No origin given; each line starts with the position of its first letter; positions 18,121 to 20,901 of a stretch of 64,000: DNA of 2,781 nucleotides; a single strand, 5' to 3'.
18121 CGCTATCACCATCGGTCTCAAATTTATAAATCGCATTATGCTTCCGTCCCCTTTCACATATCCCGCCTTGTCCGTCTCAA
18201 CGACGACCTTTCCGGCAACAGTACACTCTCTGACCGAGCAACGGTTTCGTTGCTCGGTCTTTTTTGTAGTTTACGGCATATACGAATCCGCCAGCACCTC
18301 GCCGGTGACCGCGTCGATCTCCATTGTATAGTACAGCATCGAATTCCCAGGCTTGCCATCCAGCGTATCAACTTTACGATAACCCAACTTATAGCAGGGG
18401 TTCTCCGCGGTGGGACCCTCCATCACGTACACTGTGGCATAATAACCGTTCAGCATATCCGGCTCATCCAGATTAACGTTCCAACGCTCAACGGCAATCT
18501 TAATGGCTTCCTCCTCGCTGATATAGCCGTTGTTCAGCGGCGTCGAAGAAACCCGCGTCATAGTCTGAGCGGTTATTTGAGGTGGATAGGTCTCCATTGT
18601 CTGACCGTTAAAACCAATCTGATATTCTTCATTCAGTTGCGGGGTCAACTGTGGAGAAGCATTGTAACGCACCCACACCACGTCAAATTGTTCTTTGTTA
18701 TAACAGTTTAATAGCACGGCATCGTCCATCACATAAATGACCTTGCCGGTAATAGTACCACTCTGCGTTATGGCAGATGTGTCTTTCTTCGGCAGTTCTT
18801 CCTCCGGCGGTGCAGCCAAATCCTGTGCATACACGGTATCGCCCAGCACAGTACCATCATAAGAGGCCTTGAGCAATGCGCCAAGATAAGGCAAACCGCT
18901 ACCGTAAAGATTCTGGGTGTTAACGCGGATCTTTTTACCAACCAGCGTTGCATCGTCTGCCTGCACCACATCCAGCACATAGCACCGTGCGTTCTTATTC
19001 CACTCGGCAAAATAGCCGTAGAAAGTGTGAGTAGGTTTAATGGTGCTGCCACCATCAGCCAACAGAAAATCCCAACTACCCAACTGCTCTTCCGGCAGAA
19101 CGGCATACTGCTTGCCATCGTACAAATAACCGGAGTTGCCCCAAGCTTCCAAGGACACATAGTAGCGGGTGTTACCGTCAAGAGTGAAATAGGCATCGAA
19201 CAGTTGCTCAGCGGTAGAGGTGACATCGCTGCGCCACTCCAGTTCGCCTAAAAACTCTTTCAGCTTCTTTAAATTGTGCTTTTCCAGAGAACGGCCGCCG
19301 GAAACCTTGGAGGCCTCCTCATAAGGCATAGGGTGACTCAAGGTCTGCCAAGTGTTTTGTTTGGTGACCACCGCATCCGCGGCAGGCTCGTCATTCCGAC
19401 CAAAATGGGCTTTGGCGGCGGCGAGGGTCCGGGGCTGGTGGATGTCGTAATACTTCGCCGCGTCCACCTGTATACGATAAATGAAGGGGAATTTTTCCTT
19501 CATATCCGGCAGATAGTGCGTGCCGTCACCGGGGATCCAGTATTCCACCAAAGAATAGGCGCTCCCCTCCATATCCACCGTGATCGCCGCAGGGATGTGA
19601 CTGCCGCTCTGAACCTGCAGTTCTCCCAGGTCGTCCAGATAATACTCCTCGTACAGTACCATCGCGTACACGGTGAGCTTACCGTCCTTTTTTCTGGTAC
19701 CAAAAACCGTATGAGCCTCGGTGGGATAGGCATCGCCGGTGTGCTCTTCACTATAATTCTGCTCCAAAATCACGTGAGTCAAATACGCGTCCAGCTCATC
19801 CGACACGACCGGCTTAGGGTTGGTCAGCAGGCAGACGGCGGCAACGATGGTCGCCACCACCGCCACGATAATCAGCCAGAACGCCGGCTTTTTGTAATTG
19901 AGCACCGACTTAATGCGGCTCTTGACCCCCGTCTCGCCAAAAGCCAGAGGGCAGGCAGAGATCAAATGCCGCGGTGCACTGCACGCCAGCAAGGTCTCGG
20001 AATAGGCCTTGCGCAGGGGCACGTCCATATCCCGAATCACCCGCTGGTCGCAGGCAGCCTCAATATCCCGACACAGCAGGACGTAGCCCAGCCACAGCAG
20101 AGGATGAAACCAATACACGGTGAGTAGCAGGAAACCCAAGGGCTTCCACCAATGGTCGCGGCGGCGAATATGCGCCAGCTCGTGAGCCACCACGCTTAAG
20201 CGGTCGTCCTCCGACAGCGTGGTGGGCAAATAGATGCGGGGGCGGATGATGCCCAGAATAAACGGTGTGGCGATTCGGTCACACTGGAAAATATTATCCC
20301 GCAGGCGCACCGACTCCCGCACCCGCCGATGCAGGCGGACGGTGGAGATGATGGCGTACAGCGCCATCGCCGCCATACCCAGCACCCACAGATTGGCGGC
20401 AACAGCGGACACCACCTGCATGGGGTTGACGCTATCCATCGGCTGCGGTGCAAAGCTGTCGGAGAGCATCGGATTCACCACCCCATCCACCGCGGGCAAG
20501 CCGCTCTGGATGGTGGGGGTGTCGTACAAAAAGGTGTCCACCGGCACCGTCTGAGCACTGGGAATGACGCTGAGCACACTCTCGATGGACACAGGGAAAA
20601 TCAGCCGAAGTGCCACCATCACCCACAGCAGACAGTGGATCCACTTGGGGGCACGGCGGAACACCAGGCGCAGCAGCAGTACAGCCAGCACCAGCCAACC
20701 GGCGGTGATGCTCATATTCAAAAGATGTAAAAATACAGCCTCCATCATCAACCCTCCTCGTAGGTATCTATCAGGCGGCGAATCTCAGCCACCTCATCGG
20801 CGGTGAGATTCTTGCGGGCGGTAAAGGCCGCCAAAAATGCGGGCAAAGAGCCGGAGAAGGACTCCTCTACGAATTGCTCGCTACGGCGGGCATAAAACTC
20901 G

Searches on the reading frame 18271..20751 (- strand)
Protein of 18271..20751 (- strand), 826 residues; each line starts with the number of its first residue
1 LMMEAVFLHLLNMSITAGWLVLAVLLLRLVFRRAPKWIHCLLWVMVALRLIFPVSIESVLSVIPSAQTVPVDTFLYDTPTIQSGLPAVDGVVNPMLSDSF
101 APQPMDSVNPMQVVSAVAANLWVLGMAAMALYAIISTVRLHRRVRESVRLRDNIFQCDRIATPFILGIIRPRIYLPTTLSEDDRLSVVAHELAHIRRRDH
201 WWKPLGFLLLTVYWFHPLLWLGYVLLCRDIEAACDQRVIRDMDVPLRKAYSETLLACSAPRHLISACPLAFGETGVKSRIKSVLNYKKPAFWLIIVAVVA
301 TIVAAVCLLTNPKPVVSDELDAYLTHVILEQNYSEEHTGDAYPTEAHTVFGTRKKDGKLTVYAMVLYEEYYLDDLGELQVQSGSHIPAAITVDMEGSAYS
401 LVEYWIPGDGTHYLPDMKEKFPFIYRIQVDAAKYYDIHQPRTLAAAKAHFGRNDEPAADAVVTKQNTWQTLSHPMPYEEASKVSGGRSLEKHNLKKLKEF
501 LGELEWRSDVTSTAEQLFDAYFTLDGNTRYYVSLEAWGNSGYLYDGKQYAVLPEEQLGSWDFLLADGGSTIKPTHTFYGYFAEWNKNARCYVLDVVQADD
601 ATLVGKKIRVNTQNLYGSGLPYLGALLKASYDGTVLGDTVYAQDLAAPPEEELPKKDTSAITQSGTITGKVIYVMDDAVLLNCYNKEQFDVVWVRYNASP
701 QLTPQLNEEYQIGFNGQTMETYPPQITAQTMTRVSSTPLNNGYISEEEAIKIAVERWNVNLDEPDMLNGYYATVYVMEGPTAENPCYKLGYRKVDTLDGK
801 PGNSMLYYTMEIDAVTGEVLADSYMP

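Call 19: search_protein_families(library=pfam, proteins=[window:18271-20751:-], max_evalue=0.001)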
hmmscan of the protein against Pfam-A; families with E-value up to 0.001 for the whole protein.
window:18271-20751:- (826 aa): 2 families
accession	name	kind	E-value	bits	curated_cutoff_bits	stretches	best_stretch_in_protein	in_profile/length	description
PF05569.17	Peptidase_M56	-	4.8e-47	161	31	1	9-281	2-294/296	BlaR1 peptidase M56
PF03413.25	PepSY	-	0.00015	22.5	24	1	744-821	2-58/60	Peptidase propeptide and YPEB domain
